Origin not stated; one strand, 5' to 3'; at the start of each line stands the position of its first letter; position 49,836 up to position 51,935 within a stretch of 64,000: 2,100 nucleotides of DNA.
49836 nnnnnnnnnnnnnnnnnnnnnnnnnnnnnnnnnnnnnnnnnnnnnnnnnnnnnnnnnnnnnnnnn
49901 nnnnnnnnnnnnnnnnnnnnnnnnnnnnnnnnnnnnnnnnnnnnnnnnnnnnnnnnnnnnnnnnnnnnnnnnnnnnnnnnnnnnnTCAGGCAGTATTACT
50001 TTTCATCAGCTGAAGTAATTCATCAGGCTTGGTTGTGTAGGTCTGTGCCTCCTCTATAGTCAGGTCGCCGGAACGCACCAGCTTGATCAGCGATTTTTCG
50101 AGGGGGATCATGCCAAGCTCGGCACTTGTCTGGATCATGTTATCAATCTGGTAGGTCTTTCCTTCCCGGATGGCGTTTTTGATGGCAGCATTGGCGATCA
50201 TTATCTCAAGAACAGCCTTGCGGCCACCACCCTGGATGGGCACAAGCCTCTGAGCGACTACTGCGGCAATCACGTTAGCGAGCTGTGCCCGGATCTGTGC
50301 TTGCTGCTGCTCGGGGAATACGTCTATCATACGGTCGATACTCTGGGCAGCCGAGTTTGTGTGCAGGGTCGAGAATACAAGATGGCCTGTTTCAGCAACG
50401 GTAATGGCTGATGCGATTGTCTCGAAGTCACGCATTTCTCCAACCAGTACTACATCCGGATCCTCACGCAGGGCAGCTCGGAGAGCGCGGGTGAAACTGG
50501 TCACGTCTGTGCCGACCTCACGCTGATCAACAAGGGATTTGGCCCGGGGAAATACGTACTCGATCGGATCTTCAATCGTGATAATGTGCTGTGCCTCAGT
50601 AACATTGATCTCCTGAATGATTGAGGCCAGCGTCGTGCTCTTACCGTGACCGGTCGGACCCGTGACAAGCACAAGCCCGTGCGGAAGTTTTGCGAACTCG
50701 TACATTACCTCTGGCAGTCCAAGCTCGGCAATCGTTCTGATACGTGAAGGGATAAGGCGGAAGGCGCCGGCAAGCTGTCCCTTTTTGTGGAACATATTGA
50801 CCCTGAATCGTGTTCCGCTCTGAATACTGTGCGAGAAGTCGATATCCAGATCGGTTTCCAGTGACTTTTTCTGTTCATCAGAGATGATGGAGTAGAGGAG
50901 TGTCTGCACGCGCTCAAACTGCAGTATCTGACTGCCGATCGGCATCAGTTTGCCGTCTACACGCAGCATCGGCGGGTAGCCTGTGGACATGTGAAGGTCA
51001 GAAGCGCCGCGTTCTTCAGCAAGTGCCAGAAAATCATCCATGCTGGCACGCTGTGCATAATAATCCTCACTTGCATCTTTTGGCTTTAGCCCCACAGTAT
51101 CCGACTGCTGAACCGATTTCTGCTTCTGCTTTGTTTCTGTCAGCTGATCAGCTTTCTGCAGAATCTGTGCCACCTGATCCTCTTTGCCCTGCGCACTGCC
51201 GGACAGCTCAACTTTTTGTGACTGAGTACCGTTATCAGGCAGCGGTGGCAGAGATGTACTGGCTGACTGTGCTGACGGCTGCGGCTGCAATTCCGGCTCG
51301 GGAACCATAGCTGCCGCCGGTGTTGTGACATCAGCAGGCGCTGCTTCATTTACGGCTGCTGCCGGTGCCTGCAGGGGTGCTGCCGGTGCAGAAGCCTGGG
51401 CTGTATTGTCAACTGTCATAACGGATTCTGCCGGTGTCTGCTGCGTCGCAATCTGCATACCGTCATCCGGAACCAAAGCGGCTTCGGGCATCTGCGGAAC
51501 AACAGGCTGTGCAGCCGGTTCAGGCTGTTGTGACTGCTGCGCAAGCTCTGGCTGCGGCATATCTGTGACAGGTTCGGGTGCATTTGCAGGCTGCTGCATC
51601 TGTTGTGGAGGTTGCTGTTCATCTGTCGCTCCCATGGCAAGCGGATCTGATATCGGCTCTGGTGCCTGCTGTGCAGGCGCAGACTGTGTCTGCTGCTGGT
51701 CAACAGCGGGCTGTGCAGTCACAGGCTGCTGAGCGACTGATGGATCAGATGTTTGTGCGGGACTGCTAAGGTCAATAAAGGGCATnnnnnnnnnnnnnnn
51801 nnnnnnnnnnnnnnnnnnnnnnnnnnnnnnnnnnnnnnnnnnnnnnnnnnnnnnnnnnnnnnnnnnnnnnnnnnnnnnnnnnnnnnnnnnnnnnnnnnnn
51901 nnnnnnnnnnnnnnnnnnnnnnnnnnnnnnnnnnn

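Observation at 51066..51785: PilT retraction ATPase carries a ~240-aa Pro/Gln/Ala-rich disordered N-terminal extension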

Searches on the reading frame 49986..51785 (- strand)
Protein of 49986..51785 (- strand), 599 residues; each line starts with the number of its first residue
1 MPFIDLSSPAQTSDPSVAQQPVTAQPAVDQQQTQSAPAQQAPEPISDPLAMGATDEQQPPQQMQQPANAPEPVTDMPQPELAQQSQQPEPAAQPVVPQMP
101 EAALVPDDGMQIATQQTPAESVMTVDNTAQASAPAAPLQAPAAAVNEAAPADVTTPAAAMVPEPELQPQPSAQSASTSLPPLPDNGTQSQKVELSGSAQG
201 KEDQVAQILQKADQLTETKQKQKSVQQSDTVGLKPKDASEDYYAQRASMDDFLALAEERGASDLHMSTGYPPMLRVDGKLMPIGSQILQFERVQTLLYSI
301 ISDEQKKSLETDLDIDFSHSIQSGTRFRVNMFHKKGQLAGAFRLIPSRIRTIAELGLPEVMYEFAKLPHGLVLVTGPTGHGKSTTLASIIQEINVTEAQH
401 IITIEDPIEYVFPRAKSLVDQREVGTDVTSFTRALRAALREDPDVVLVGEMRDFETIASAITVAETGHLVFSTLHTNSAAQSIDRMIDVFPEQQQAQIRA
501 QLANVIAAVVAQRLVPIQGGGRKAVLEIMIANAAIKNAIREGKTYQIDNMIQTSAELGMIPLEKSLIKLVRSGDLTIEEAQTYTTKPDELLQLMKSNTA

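Call 3: search_protein_families(library=pfam, proteins=[window:49986-51785:-], max_evalue=0.01)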
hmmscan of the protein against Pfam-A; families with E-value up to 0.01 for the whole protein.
window:49986-51785:- (599 aa): 5 families
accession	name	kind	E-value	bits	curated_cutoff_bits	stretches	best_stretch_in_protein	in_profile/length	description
PF00437.27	T2SSE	-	2.2e-47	161.9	24.9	1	251-516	14-279/370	Type II/IV secretion system protein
PF25199.1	nSTAND_NTPase5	-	0.00078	19.7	34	1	370-415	42-87/145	Novel STAND NTPase 5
PF13191.12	AAA_16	-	0.0025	18.8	32.6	1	370-460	25-103/167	AAA ATPase domain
PF01935.23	DUF87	-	0.0048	17.5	23.2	1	373-421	27-69/220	Helicase HerA, central domain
PF13476.12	AAA_23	-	0.0052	17.9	27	0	368-389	18-39/201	AAA domain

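Call 4: search_protein_families(library=ncbifam, proteins=[window:49986-51785:-], max_evalue=0.001)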
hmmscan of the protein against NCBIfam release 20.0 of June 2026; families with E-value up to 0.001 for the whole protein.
window:49986-51785:- (599 aa): 17 families
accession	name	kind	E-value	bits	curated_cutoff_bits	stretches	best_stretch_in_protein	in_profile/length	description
TIGR01420.1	pilT_fam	subfamily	4.9e-136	453.5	319.1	1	249-589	2-343/343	PilT/PilU family type 4a pilus ATPase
TIGR02525.1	plasmid_TraJ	equivalog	7.7e-50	169.9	368.3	1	248-545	11-328/372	plasmid transfer ATPase TraJ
TIGR02533.1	type_II_gspE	equivalog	3.7e-44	151.2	630.25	1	361-515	235-379/486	type II secretion system ATPase GspE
TIGR02524.1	dot_icm_DotB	equivalog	1.4e-43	149.4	463.3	1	248-549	5-319/358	Dot/Icm type IV secretion system ATPase DotB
TIGR02538.1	type_IV_pilB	equivalog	3.5e-42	144.8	675.65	1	201-515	138-452/564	type IV-A pilus assembly ATPase PilB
NF007755.0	PRK10436.1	equivalog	3.8e-41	141.2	617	1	234-515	74-355/465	type II secretion system protein GspE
NF053534.1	T4PilAsmATPsTfpB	equivalog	4.9e-37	127.6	850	1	363-515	330-472/584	type IV pilus assembly ATPase TfpB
NF041000.1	ATPase_ComGA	equivalog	6.2e-37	127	300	1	360-516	119-266/267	competence type IV pilus ATPase ComGA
NF058587.1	archaellum_moto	equivalog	1.2e-15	57.2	550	1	372-486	278-393/527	archaellum flagellar ATPase motor FlaI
TIGR02782.1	TrbB_P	equivalog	1.4e-15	57.4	304.55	1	371-523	138-286/303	P-type conjugative transfer ATPase TrbB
TIGR02788.1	VirB11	equivalog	1.9e-15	56.7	249.95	1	372-512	147-294/308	P-type DNA transfer ATPase VirB11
NF010425.0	PRK13851.1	equivalog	9.6e-13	47.7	461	1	372-531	165-327/344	type IV secretion system protein VirB11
NF010469.0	PRK13894.1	subfamily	1.2e-12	47.8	508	1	369-510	149-290/320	conjugal transfer ATPase TrbB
TIGR03819.1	heli_sec_ATPase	hypoth_equivalog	2.7e-11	43.2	373.15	1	372-511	181-324/340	TadA family conjugal transfer-associated ATPase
NF010407.0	PRK13833.1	subfamily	3.4e-10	39.9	499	1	372-512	147-285/323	conjugal transfer protein TrbB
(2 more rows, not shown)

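Call 5: find_homologous_proteins(query=window:49986-51785:-, max_evalue=1e-10)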
Query window:49986-51785:- (599 aa): 8000 proteins with E <= 1e-10 among 8000 candidates; the best 120 are listed.
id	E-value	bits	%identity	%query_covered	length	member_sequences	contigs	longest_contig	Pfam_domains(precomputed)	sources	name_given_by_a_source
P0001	0.0e+0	1265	100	100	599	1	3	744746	PF00437.27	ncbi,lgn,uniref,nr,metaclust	ncbi:MAG: Twitching mobility protein [candidate division WS6 bacterium OLB20]|uniref:Twitching mobil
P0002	2.7e-207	708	62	100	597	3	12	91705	PF00437.27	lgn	-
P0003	5.2e-207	707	62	100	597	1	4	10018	PF00437.27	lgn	-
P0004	3.4e-191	655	87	58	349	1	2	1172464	PF00437.27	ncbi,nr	ncbi:MAG: type IV pilus twitching motility protein PilT [Candidatus Dojkabacteria bacterium]|nr:type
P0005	3.9e-187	642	70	70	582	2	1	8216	PF00437.27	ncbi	-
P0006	6.5e-187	641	69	70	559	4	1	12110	PF00437.27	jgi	jgi:twitching motility protein PilT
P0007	9.7e-186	637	69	74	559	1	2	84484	PF00437.27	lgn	-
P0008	6.5e-170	585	-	-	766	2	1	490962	PF13173.13,PF00265.25,PF00437.27,PF13604.13,PF13245.13,PF13555.13,PF13671.13,PF00004.36,PF13401.13,PF20703.4,PF13191.13,PF06414.19,PF01935.24,PF00005.34,PF12775.14,PF13476.13,PF01580.25,PF25199.2,PF20720.4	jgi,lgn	jgi:twitching motility protein PilT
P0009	1.6e-169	583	-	-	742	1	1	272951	PF13173.13,PF00437.27,PF13604.13,PF13245.13,PF13555.13,PF00004.36,PF13401.13,PF00448.29,PF04851.22,PF13191.13,PF06414.19,PF13514.13,PF01935.24,PF00005.34,PF13476.13,PF01580.25,PF25199.2,PF20720.4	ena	-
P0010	4.9e-168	579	-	-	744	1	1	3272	PF13173.13,PF00265.25,PF00437.27,PF13604.13,PF13245.13,PF13555.13,PF13671.13,PF00004.36,PF13401.13,PF13238.13,PF00448.29,PF03215.22,PF04851.22,PF13191.13,PF06414.19,PF10412.16,PF01935.24,PF00005.34,PF13476.13,PF01580.25,PF25199.2,PF20720.4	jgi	jgi:pilus retraction protein PilT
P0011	6.0e-167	575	-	-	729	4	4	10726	PF13173.13,PF00265.25,PF00437.27,PF13604.13,PF13245.13,PF13555.13,PF13401.13,PF20703.4,PF03029.24,PF04851.22,PF13191.13,PF01935.24,PF24883.3,PF00005.34,PF13476.13,PF01580.25,PF25199.2,PF20720.4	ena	-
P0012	2.0e-166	573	59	74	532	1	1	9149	PF00437.27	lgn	-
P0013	1.8e-165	570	-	-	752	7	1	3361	PF13173.13,PF00437.27,PF13604.13,PF13245.13,PF13555.13,PF00004.36,PF13401.13,PF00448.29,PF03215.22,PF04851.22,PF13191.13,PF06414.19,PF10412.16,PF01935.24,PF00005.34,PF13476.13,PF01580.25,PF25199.2,PF20720.4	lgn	-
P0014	8.9e-165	568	-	-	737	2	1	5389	PF13173.13,PF00265.25,PF00437.27,PF13604.13,PF13245.13,PF13555.13,PF13401.13,PF20703.4,PF03029.24,PF04851.22,PF13191.13,PF01935.24,PF24883.3,PF00005.34,PF13476.13,PF01580.25,PF25199.2,PF20720.4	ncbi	-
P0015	7.5e-163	561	-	-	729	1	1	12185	PF13173.13,PF00265.25,PF00437.27,PF13604.13,PF13245.13,PF13555.13,PF13401.13,PF20703.4,PF03029.24,PF04851.22,PF13191.13,PF06414.19,PF01935.24,PF24883.3,PF00005.34,PF12775.14,PF13476.13,PF01580.25,PF25199.2,PF20720.4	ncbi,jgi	ncbi:MAG: pilus retraction protein PilT [Myxococcota bacterium]|jgi:pilus retraction protein PilT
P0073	1.9e-138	481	60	58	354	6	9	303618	PF00437.27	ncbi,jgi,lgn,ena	jgi:twitching motility protein PilT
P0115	1.0e-127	445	59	58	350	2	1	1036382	PF00437.27,PF13191.13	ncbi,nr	ncbi:MAG: type IV pilus twitching motility protein PilT [Candidatus Dojkabacteria bacterium]|nr:MAG:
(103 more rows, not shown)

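Call 8: find_encoding_contigs(protein=P0004, flank=4000, max_places=3)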
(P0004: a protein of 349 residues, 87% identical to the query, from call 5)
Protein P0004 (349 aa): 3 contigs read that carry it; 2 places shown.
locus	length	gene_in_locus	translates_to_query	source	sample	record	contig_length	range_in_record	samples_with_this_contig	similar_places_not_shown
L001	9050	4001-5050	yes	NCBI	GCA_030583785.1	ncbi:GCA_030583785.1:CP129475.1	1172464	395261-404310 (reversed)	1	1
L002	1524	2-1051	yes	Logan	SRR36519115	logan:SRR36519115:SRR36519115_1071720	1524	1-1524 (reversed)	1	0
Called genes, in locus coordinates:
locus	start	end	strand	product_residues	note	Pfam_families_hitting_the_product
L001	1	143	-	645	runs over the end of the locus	PF02518:HATPase_c, PF00204:DNA_gyraseB, PF01751:Toprim, PF00986:DNA_gyraseB_C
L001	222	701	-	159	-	PF04892:VanZ-LLP1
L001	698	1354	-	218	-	PF13177:DNA_pol3_delta2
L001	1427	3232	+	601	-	PF05157:MshEN, PF00437:T2SSE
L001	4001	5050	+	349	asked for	PF00437:T2SSE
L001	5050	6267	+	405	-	PF28597:T2SSF_N, PF00482:T2SSF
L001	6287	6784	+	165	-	PF07963:N_methyl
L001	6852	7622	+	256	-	PF06750:A24_N_bact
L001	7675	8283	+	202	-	PF07963:N_methyl (faint)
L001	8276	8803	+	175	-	-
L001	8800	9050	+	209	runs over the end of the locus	PF07963:N_methyl (weak)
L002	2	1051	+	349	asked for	PF00437:T2SSE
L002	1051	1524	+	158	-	?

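Call 12: find_related_loci(query=window:49986-51785:-, collection=genome_contigs, flank=3000)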
Query window:49986-51785:- (599 aa) in genome_contigs; peptide patterns used: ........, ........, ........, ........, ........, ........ (x = any residue, [..] = any of these).
89 stretches matched a pattern; 22 encode a relative of the query (tblastn E <= 1e-3); 22 distinct loci.
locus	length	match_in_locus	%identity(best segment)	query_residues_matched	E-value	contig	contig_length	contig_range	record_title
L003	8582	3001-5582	72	179-597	0e+0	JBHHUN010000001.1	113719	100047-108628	MAG: Candidatus Dojkabacteria bacterium isolate S.5.sp3_bin.15 NODE_4_length_113719_cov_7.412866, whole genome shotgun s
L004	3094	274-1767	54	69-597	0e+0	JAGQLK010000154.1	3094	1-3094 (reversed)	MAG: Candidatus Dojkabacteria bacterium isolate HKST-UBA14 NODE_154_length_3094_cov_2.903547, whole genome shotgun seque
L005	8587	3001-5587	51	1-597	2e-175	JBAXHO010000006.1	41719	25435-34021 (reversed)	MAG: bacterium isolate ELA325 MAG325_6, whole genome shotgun sequence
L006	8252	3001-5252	68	248-597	9e-167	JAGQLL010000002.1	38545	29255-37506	MAG: Candidatus Dojkabacteria bacterium isolate HKST-UBA15 2011-04-20_1_(paired)_contig_62464, whole genome shotgun sequ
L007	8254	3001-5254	69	248-597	3e-166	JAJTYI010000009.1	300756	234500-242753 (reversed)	MAG: bacterium isolate DTUPAT2 9-Genome5, whole genome shotgun sequence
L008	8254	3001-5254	68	248-597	6e-166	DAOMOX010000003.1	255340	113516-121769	MAG TPA_asm: Candidatus Dojkabacteria bacterium isolate AMR_MDS_5875 NODE_24_length_255340_cov_26.809303, whole genome s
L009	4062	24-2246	67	244-597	6e-166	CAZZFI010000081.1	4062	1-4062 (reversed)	MAG TPA_asm: uncultured Candidatus Saccharibacteria bacterium isolate SRP193661_co1_149 genome assembly, contig: NODE_22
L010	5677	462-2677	61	213-597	6e-160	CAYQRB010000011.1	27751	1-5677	MAG TPA_asm: uncultured Candidatus Saccharibacteria bacterium isolate SRP329715_co1_408 genome assembly, contig: NODE_24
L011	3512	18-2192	62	244-595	3e-158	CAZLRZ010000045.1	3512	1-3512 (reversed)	MAG TPA_asm: uncultured Candidatus Saccharibacteria bacterium isolate SRP192927_co4_1070 genome assembly, contig: NODE_8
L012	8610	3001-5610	62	1-597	0e+0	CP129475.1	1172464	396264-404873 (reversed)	MAG: Candidatus Dojkabacteria bacterium isolate cMAG.21 chromosome, complete genome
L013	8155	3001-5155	57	241-597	5e-129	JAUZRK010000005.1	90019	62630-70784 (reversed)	MAG: Candidatus Dojkabacteria bacterium isolate GS19_ROV17_BS05-AMOR20_M0215 AMOR20_M0215_contig5, whole genome shotgun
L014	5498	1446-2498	55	248-597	3e-127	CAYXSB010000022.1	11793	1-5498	MAG TPA_asm: uncultured Candidatus Saccharibacteria bacterium isolate SRP200132_co1_350 genome assembly, contig: NODE_96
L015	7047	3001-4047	54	248-595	2e-126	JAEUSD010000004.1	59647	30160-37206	MAG: Candidatus Doudnabacteria bacterium isolate new MAG-294 NODE_4_length_59647_cov_4.300050, whole genome shotgun sequ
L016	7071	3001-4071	56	228-594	4e-138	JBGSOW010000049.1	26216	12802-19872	MAG: Candidatus Dojkabacteria bacterium isolate JTS-AC29 k141_1891877, whole genome shotgun sequence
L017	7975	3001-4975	46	249-587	2e-97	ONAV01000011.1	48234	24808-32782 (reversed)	uncultured Selenomonadales bacterium isolate RUG140 genome assembly, contig: scaffold_567, whole genome shotgun sequence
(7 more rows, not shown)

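Call 36: predict_structure(alignment_id=A2)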
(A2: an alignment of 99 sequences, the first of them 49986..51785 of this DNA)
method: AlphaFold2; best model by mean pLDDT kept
length: 599 residues; sequences in the alignment: 99
mean_pLDDT: 75.6   pTM: 0.63
mean pLDDT of the five models: 75.6, 74.5, 72.5, 72.1, 71.8
residues with pLDDT >= 90: 288; 70-90: 81; 50-70: 87; < 50: 143
segments of 3 or more residues with pLDDT < 50: 1-3, 8-13, 21-23, 50-57, 59-70, 83-91, 98-105, 116-140, 142-148, 158-160, 168-179, 184-189, 220-234
pLDDT, mean of each block of 10 residues (from residue 1): 43 49 52 50 53 47 43 53 44 49 48 47 41 42 47 48 49 42 48 75 82 64 40 50 91 95 96 92 94 97 96 93 92 96 91 95 97 92 94 97 79 93 66 82 92 91 96 94 97 97 98 91 94 98 96 90 96 96 94 82
secondary structure, 60 per line:
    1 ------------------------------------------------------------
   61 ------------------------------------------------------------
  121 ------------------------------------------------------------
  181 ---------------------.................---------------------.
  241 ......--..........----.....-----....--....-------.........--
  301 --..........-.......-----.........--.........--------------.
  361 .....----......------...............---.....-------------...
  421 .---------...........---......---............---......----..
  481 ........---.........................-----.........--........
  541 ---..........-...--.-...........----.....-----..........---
elements in order: H202-218 H240-246 H249-258 E263-267 E273-276 E279-282 H290-298 H303-312 E314-320 E326-334 E337-345 H360-365 E370-375 H382-396 E400-404 E418-421 H431-441 E445-450 H454-465 E469-474 H479-488 H492-505 E506-516 E522-530 H533-540 H544-553 H562-572 H577-581 H587-596

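Call 58: search_solved_structures(query=window:49986-51785:-, max_evalue=0.00001)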
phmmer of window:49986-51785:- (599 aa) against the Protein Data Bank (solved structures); distinct sequences matched with E-value up to 0.00001: 30.
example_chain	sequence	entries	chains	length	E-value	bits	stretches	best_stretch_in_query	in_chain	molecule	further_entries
5zfq_A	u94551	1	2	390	7.6e-105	355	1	239-596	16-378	Twitching motility pilus retraction protein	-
6ojx_A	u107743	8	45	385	1.4e-104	354.2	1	246-597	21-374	Twitching motility pilus retraction ATPase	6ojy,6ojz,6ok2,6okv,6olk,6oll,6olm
3jvu_A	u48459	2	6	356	4.3e-101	342.7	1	250-586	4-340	Twitching mobility protein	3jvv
2ewv_A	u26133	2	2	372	4.9e-100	339.2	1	252-595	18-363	twitching motility protein PilT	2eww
2gsz_A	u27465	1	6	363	5.2e-100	339.1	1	255-595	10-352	twitching motility protein PilT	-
5fl3_A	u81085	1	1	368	5.2e-82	279.7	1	248-595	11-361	PILI RETRACTION PROTEIN PILT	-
2eyu_A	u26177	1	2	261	4.4e-77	263.4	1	346-595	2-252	twitching motility protein PilT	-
9n32_A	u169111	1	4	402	2e-72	248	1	249-595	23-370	PilU protein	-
10my_A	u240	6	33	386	2.4e-62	214.8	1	259-593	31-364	PilT/PilU family type 4a pilus ATPase | Twitching motility protein PilT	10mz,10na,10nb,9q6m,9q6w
6geb_A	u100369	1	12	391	4.2e-39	138.1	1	246-548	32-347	DotB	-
1p9r_A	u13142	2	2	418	4.3e-33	118.3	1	253-511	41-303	General secretion pathway protein E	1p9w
4ksr_A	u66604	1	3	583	8.1e-33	117.4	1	253-511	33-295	Type II secretion system protein E, Hemolysin-coregulated protein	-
4kss_A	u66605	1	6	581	8.1e-33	117.4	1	253-511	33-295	Type II secretion system protein E, hemolysin-coregulated protein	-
4pht_A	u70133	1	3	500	1.1e-32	116.9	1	252-511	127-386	General secretory pathway protein E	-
6ejf_A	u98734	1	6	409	1.3e-30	110.1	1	347-508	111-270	Type IV pilus assembly protein PilF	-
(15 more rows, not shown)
